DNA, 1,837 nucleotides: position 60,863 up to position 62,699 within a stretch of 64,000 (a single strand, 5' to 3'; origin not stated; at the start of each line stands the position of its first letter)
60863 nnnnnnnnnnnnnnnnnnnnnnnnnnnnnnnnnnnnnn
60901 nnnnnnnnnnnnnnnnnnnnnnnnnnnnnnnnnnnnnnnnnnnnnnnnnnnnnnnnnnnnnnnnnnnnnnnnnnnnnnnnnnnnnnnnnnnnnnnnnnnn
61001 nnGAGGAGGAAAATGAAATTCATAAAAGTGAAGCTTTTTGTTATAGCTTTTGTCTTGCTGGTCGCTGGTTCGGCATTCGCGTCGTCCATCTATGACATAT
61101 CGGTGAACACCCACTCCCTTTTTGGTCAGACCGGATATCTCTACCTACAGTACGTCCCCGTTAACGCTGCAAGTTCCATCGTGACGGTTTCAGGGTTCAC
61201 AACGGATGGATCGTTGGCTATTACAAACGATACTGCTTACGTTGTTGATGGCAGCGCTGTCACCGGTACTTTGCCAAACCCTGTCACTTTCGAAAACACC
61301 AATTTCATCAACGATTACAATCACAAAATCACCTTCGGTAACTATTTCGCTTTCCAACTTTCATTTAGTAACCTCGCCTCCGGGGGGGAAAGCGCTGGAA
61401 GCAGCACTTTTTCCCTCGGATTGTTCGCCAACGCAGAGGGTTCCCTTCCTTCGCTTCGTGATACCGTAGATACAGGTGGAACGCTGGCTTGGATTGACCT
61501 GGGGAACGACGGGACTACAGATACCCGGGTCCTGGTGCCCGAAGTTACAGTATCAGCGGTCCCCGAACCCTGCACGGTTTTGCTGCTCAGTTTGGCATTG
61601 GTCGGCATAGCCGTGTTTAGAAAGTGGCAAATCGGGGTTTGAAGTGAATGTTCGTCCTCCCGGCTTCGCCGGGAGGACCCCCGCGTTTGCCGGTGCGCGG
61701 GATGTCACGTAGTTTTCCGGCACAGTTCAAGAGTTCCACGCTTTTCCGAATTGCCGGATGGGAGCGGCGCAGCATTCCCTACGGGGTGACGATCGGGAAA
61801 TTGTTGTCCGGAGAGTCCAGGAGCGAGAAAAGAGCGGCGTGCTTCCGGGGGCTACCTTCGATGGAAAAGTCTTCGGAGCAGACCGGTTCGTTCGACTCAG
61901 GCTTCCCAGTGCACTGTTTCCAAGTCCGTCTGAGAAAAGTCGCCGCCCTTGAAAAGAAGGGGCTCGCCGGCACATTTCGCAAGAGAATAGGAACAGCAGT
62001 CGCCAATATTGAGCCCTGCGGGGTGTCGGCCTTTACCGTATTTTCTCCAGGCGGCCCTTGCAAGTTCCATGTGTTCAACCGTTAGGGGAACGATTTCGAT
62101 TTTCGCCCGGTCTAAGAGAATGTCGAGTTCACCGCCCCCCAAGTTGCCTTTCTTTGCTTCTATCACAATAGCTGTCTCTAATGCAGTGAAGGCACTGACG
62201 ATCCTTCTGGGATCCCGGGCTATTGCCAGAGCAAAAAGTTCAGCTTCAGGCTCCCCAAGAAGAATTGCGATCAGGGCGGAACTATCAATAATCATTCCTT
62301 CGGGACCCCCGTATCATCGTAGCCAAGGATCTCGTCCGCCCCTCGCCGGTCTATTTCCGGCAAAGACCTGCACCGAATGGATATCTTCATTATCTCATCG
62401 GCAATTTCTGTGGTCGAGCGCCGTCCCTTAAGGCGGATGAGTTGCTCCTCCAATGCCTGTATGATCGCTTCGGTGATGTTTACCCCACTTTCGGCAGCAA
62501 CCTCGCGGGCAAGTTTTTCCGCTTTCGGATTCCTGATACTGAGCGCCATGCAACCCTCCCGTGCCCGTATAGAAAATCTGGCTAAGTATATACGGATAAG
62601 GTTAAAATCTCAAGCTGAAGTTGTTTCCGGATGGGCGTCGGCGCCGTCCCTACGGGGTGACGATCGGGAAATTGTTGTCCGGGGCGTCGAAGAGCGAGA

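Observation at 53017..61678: Candidate sigma-54-controlled envelope module: GT2 synthase <- kinase/EBP -> secreted repeat protein + PEP-CTERM protein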

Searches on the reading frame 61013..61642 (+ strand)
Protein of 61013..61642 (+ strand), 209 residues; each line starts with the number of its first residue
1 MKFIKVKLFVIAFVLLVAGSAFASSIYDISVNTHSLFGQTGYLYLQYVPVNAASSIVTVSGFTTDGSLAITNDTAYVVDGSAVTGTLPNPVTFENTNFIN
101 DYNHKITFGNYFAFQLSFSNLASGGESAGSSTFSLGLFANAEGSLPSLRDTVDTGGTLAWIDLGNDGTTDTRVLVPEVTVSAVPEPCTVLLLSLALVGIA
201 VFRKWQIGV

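Call 3: search_protein_families(library=pfam, proteins=[window:61013-61642:+], max_evalue=0.01)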
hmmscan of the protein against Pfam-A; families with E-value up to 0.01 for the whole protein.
window:61013-61642:+ (209 aa): 1 family
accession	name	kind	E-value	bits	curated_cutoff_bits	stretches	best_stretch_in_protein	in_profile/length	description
PF07589.16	PEP-CTERM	-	0.0014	19.1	20.7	1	182-204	1-24/24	PEP-CTERM motif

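Call 4: search_protein_families(library=ncbifam, proteins=[window:61013-61642:+], max_evalue=0.1)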
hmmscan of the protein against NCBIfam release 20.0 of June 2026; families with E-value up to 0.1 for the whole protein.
window:61013-61642:+ (209 aa): 9 families
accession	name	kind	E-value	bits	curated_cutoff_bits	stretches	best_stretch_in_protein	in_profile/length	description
NF038129.1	PEP_NF038129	equivalog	1.7e-28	99.8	65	1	11-203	5-191/194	NF038129 family PEP-CTERM protein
NF038125.1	PEP_CTERM_THxN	subfamily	5.1e-05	23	85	1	177-204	216-244/246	THxN family PEP-CTERM protein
TIGR02595.1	PEP_CTERM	domain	0.0011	19.6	16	1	183-206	1-23/24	PEP-CTERM sorting domain-containing protein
NF038120.1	PEP_CTERM_QFxxD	subfamily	0.0024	17.8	80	1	177-203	187-213/215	NF038120 family PEP-CTERM protein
NF033554.9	floc_PepA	equivalog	0.0024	17.7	80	1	181-204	235-258/261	flocculation-associated PEP-CTERM protein PepA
NF041927.1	Xrt_dep_XDP1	equivalog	0.012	15.6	125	1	179-204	216-240/242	exosortase-dependent surface protein XDP1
NF038124.1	PEP_CTERM_TLD_A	exception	0.032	13.8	100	1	179-203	207-231/235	PEP_CTERM-anchored TLD domain-containing protein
NF041110.1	HPE1_fam_CxxC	domain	0.06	13.7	45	0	7-32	3-28/94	plant virulence effector HPE1-like domain-containing protein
NF038118.1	PEP_CTERM_CCXG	equivalog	0.063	12.9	90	0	179-204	172-197/199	CCXG family PEP-CTERM protein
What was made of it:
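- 61013..61642 (+): NF038129-family PEP-CTERM protein: signal peptide, ~155-aa beta-sandwich, and a VPEP-TM-RK sorting tail (about 61556-61639). It is translationally coupled to the upstream gene. NF038129 99.8 against 65; TIGR02595 19.6 against 16 (call 4).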

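Call 11: find_encoding_contigs(protein=window:61013-61642:+, flank=10000, max_places=10)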
Protein window:61013-61642:+ (209 aa): no gene with exactly this product is on record in the collection.

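Call 43: find_homologous_proteins(query=window:61013-61642:+, max_evalue=0.001)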
Query window:61013-61642:+ (209 aa): 52 proteins with E <= 0.001 among 1270 candidates.
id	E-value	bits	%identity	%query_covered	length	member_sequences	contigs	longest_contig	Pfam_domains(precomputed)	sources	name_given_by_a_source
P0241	1.3e-128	445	100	100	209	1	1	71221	-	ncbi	ncbi:MAG: NF038129 family PEP-CTERM protein [Syntrophobacteraceae bacterium]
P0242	1.2e-65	239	62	100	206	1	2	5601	-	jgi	jgi:hypothetical protein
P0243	1.4e-52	197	52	98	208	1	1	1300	-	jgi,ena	-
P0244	1.9e-52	196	54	99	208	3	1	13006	-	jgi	jgi:hypothetical protein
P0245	4.8e-52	195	54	99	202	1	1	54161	-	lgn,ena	-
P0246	1.2e-51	194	52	98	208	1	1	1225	-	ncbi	-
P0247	8.7e-51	191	55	99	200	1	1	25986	-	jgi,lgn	jgi:hypothetical protein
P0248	6.1e-50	188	52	99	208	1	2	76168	-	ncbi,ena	-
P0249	3.9e-49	185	51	99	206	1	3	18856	-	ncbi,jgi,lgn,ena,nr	ncbi:MAG TPA: NF038129 family PEP-CTERM protein [Geobacteraceae bacterium]|nr:NF038129 family PEP-CT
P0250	4.3e-49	185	50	99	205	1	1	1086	-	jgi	jgi:hypothetical protein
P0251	3.0e-48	182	51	98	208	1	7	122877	-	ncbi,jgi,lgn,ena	ncbi:MAG: NF038129 family PEP-CTERM protein [Thermodesulfovibrionales bacterium]|jgi:hypothetical pr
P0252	5.6e-48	182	51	99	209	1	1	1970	-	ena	-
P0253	5.9e-48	181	50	99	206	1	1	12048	-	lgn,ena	-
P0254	1.0e-47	181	51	100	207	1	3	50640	-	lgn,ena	-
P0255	1.8e-47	180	51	100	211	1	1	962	-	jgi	-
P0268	2.6e-43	166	49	99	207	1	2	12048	-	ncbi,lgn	ncbi:MAG: NF038129 family PEP-CTERM protein [Dissulfurispiraceae bacterium]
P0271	1.0e-42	164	52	90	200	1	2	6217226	PF07589.17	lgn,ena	-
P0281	2.1e-40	157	47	99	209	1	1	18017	-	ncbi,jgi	ncbi:MAG: NF038129 family PEP-CTERM protein [Oryzomonas sp.]|jgi:hypothetical protein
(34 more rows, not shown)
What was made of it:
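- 61013..61642 (+): NCBI names the identical protein this way (call 43).
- On NF038129 family PEP-CTERM protein: The identical NCBI protein carries this name (call 43).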

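Call 44: find_encoding_contigs(protein=P0251, flank=8000, max_places=2)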
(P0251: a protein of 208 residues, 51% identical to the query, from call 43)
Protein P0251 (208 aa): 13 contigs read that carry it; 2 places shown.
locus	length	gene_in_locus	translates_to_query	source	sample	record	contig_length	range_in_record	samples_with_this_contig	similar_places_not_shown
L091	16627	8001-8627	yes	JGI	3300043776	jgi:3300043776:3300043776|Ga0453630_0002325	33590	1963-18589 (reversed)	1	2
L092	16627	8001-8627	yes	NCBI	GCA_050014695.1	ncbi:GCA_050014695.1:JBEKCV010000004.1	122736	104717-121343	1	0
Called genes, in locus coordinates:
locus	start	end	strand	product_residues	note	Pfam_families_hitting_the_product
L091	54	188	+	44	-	-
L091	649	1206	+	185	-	PF01641:SelR, PF24046:At4g08330 (faint)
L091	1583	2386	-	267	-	-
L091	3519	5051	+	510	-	PF02810:SEC-C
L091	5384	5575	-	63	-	-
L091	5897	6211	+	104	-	PF02085:Cytochrom_CIII (faint), PF14522:Cytochrome_C7 (weak)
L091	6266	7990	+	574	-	PF16656:Pur_ac_phosph_N, PF00149:Metallophos, PF14008:Metallophos_C (faint)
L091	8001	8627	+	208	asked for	-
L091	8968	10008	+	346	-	-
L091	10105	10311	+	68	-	-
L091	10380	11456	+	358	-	PF04055:Radical_SAM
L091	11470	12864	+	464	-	PF13795:HupE_UreJ_2, PF04955:HupE_UreJ (weak)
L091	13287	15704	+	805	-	PF13620:CarboxypepD_reg, PF13715:CarbopepD_reg_2, PF22904:NOMO1-like_2nd (weak), PF25183:OMP_b-brl_4 (weak), PF00593:TonB_dep_Rec_b-barrel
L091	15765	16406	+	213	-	PF01618:MotA_ExbB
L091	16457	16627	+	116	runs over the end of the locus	PF02472:ExbD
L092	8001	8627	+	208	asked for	-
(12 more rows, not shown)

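Call 45: find_encoding_contigs(protein=P0271, flank=8000, max_places=1)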
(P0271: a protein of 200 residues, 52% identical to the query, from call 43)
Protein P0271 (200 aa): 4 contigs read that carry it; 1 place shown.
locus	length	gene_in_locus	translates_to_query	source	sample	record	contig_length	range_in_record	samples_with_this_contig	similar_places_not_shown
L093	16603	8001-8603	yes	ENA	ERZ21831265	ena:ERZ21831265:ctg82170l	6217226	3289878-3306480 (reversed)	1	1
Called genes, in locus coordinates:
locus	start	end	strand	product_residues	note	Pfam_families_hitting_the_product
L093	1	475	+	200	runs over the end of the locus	-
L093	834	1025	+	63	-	-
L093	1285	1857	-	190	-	PF00041:fn3 (weak)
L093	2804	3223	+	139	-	-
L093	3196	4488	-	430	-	PF03448:MgtE_N (faint), PF01544:CorA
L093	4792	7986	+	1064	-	PF00149:Metallophos (weak), PF17957:Big_7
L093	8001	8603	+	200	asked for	PF07589:PEP_exosort_dom (weak)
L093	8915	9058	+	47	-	-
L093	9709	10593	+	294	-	PF05235:CHAD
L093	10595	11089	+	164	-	PF00300:His_Phos_1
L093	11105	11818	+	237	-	PF02223:Thymidylate_kin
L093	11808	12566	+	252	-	PF02223:Thymidylate_kin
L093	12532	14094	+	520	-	PF02541:Ppx-GppA, PF01966:HD, PF21447:Ppx-GppA_III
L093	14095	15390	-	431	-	PF22053:DUF6938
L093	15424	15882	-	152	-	-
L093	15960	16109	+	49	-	-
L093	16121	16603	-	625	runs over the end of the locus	PF13522:GATase_6, PF13537:GATase_7, PF00733:Asn_synthase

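Call 46: find_encoding_contigs(protein=P0248, flank=8000, max_places=1)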
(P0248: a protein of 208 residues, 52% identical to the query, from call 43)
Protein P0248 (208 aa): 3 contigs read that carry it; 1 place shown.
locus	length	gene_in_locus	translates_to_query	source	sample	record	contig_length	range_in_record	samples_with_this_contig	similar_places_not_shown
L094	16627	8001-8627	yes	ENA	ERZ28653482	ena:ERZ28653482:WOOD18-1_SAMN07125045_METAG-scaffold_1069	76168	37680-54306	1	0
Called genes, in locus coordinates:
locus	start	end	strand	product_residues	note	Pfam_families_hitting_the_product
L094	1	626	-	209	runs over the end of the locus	-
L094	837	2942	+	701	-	PF02629:CoA_binding, PF13380:CoA_binding_2, PF13607:Succ_CoA_lig, PF19045:Ligase_CoA_2, PF13549:ATP-grasp_5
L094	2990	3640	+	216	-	-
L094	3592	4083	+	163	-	PF07085:DRTGG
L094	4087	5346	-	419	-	PF13091:PLDc_2, PF00614:PLDc (faint), PF13091:PLDc_2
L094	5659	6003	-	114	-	-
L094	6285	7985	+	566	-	PF00149:Metallophos (weak)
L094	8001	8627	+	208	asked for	-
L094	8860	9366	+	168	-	PF01613:Flavin_Reduct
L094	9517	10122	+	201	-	PF02554:CstA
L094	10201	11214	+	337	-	PF02554:CstA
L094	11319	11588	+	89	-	PF25952:DUF7990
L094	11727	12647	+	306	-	PF00142:Fer4_NifH (faint), PF01656:CbiA, PF02374:ArsA_ATPase, PF10609:ParA (faint), PF13614:AAA_31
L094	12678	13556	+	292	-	-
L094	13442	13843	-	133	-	-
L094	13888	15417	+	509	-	PF00590:TP_methylase, PF02602:HEM4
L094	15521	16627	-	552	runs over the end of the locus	PF02518:HATPase_c, PF00072:Response_reg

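Call 48: search_protein_families(library=pfam, proteins=[L091:6266-7990:+, L093:4792-7986:+, L094:6285-7985:+], max_evalue=0.05)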
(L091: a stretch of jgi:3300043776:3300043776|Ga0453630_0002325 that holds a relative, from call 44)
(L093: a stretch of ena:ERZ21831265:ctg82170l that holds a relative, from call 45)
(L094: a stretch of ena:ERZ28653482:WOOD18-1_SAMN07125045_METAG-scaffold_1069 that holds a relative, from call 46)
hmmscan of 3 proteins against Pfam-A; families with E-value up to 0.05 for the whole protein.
L091:6266-7990:+ (574 aa): 5 families
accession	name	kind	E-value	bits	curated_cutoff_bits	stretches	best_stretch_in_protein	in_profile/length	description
PF00149.33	Metallophos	-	1e-13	52.6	21.5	1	135-335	15-191/191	Calcineurin-like phosphoesterase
PF16656.11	Pur_ac_phosph_N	-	1.7e-08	35.3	30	1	29-109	4-91/93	Purple acid Phosphatase, N-terminal domain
PF14008.11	Metallophos_C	-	2.1e-05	25.5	23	1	357-409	4-57/63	Iron/zinc purple acid phosphatase-like protein C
PF00041.27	fn3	-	0.00053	20.6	25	1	38-103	14-72/84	Fibronectin type III domain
PF12850.12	Metallophos_2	-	0.016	15.6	27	0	290-335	82-119/154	Calcineurin-like phosphoesterase superfamily domain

L093:4792-7986:+ (1064 aa): 4 families
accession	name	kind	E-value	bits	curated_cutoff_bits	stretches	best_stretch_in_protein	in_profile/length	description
PF17957.7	Big_7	-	4.7e-29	101.3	24.1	2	651-717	1-68/70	Bacterial Ig domain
PF00149.33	Metallophos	-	4.3e-06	27.7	21.5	1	23-260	2-190/191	Calcineurin-like phosphoesterase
PF07495.19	Y_Y_Y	-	0.021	15.1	26.6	0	610-641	30-62/65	Y_Y_Y domain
PF03429.18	MSP1b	-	0.03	12.8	25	1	565-666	253-353/769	Major surface protein 1B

L094:6285-7985:+ (566 aa): 1 family
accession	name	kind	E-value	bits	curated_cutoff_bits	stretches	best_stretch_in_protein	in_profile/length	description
PF00149.33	Metallophos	-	5.2e-05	24.2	21.5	1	34-245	2-159/191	Calcineurin-like phosphoesterase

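Call 51: find_related_loci(query=A5, collection=metagenome_contigs, flank=5000)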
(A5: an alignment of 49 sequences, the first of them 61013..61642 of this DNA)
Query A5 (209 aa) in metagenome_contigs; peptide patterns used: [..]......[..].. (x = any residue, [..] = any of these).
177 stretches matched a pattern; 25 encode a relative of the query (tblastn E <= 1e-3); 25 distinct loci.
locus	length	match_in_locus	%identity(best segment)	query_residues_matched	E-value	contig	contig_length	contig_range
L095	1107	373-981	52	1-204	6e-59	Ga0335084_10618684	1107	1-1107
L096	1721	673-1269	50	1-204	6e-57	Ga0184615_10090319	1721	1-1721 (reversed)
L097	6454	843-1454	51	1-204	2e-54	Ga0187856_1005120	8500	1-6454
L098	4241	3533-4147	50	1-204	5e-51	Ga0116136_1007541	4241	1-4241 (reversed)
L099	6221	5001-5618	51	1-204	5e-51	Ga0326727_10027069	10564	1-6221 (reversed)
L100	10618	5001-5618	49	1-204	6e-49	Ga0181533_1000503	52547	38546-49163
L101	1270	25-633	49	1-209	9e-50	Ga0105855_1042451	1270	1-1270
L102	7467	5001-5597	52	1-200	9e-47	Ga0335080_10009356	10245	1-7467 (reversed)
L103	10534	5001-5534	51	1-186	3e-43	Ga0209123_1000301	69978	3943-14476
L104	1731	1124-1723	50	1-206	1e-43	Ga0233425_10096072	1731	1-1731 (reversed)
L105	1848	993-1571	46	14-204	1e-43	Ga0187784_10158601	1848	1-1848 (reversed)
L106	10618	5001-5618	50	1-206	9e-42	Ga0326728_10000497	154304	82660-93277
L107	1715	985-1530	47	1-188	5e-41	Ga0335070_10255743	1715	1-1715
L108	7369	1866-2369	50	1-168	9e-40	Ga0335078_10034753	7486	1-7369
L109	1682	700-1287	46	12-209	3e-40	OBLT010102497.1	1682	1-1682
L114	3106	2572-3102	41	1-185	2e-31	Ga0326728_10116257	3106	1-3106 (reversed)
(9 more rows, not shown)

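Call 69: predict_structure(alignment_id=A5)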
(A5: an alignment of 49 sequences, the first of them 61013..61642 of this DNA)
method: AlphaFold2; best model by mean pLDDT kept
length: 209 residues; sequences in the alignment: 49
mean_pLDDT: 86.8   pTM: 0.80
mean pLDDT of the five models: 86.8, 85.5, 85.3, 84.0, 83.6
residues with pLDDT >= 90: 115; 70-90: 69; 50-70: 25; < 50: 0
segments of 3 or more residues with pLDDT < 50: none
pLDDT, mean of each block of 10 residues (from residue 1): 80 75 83 97 94 95 96 60 90 87 95 96 89 95 85 81 93 96 76 81 78
secondary structure, 60 per line:
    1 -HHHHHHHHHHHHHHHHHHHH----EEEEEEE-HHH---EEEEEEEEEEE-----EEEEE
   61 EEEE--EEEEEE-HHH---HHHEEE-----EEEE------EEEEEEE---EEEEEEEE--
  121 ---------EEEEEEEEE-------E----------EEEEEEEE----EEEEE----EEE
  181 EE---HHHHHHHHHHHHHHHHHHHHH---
elements in order: H2-21 E26-32 E40-50 E56-64 E67-72 E83-85 E91-94 E101-107 E111-118 E130-138 E157-164 E169-173 E178-182 H186-206
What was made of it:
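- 61013..61642 (+): AF2 pLDDT 86.8 (call 69).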

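Call 72: fold_search(model_id=the predicted structure, library=pdb)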
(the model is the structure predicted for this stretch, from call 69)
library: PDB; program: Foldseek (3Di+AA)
matches with E <= 10: 1211; with E <= 0.001: 0
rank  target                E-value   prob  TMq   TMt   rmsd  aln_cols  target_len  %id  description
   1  8wg6                  1.1e-02  0.28  0.20  0.13  13.3       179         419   15  Crystal structure of major pilin PilB from Streptococcus sanguinis - SeMet derivative (released 2025-03-26)
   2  8wgg                  1.6e-02  0.21  0.19  0.12  12.4       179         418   14  Crystal structure of basal pilin PilB from Streptococcus sanguinis (released 2025-03-26)
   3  6cv3_B                2.9e-02  0.08  0.12  0.11  18.0       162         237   14  CryoEM structure of human enterovirus D68 emptied particle (released 2019-07-24)
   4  6wpx_B                3.2e-02  0.09  0.14  0.08  16.7       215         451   11  Crystal structure of Bacillus licheniformis lipase BlEst2 in propetide form (released 2021-06-09)
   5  7c4y_C                3.4e-02  0.23  0.16  0.16  14.9       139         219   10  Cryo-EM structure of empty Coxsackievirus A10 at pH 7.4 (released 2020-07-22)
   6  8r6x_C                3.6e-02  0.08  0.11  0.11  17.9       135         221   10  Cryo-EM structure of a coxsackievirus A6 virus-like particle (released 2024-10-16)
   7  6wpx_A                3.8e-02  0.08  0.14  0.08  16.9       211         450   11  Crystal structure of Bacillus licheniformis lipase BlEst2 in propetide form (released 2021-06-09)
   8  6u4p_A                5.4e-02  0.04  0.12  0.10  28.8       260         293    8  Structure-based discovery of a novel small-molecule inhibitor of methicillin-resistant S. aureus (released 2020-03-25)
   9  9vg1_C                5.7e-02  0.06  0.11  0.11  17.1       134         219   12  Structure of CVA6 empty capsid complexed with 3H7 Fab (released 2025-11-19)
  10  5yhq_C                6.0e-02  0.08  0.12  0.11  17.1       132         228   13  Cryo-EM Structure of CVA6 VLP (released 2017-10-25)
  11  6aj9_C                6.0e-02  0.07  0.11  0.11  17.3       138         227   11  The structure of Enterovirus D68 mature virion in complex with Fab 15C5 and 11G1 (released 2018-11-07)
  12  2y7l_A                6.4e-02  0.25  0.25  0.18  12.7       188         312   13  Structure of N-terminal domain of Candida albicans Als9-2 in complex with human fibrinogen gamma peptide (released 2011-10-05)
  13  8pn3_B                6.4e-02  0.16  0.23  0.17  14.1       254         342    7  Crystal structure of the HC7-Glu200Ala mutant complexed to a tetraglycopeptide. (released 2024-03-06)
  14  2okm                  6.7e-02  0.33  0.25  0.33   8.2       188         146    7  Crystal structure of ACE19, the collagen binding subdomain of Enterococcus faecalis surface protein ACE (released 2008-01-22)
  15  5xcb                  6.7e-02  0.15  0.17  0.14  10.4       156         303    9  X-ray structure of domains D1 and D2 of Clostridium perfringens pili protein CppA (released 2018-02-28)
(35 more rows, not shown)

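Call 79: search_protein_families(library=ncbifam, proteins=[L091:6266-7990:+, L094:6285-7985:+, L114:199-2562:+, L106:3185-4990:+], max_evalue=0.01)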
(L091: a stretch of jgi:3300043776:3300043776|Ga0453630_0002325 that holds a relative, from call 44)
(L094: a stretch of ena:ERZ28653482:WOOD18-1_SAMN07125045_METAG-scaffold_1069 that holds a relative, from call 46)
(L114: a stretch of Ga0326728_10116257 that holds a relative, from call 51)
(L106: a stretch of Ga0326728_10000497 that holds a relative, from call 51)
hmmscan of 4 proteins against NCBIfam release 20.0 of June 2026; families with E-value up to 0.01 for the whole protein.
L091:6266-7990:+ (574 aa): 0 families

L094:6285-7985:+ (566 aa): 0 families

L114:199-2562:+ (787 aa): 0 families

L106:3185-4990:+ (601 aa): 0 families

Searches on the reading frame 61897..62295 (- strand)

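Call 39: search_protein_families(library=pfam, proteins=[window:61897-62295:-], max_evalue=0.0001)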
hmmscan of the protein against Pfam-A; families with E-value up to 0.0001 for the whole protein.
window:61897-62295:- (132 aa): 1 family
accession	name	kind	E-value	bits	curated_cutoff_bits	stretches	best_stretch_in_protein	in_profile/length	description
PF01850.27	PIN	-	3e-18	67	23.6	1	1-124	1-118/120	PIN domain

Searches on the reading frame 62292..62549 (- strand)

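Call 39: search_protein_families(library=pfam, proteins=[window:62292-62549:-], max_evalue=0.0001)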
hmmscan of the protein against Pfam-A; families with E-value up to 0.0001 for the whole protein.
window:62292-62549:- (85 aa): 1 family
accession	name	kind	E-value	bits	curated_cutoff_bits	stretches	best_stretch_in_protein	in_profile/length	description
PF07704.17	PSK_trans_fac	-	1e-22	81.2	28.3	1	1-83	1-82/82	Rv0623-like transcription factor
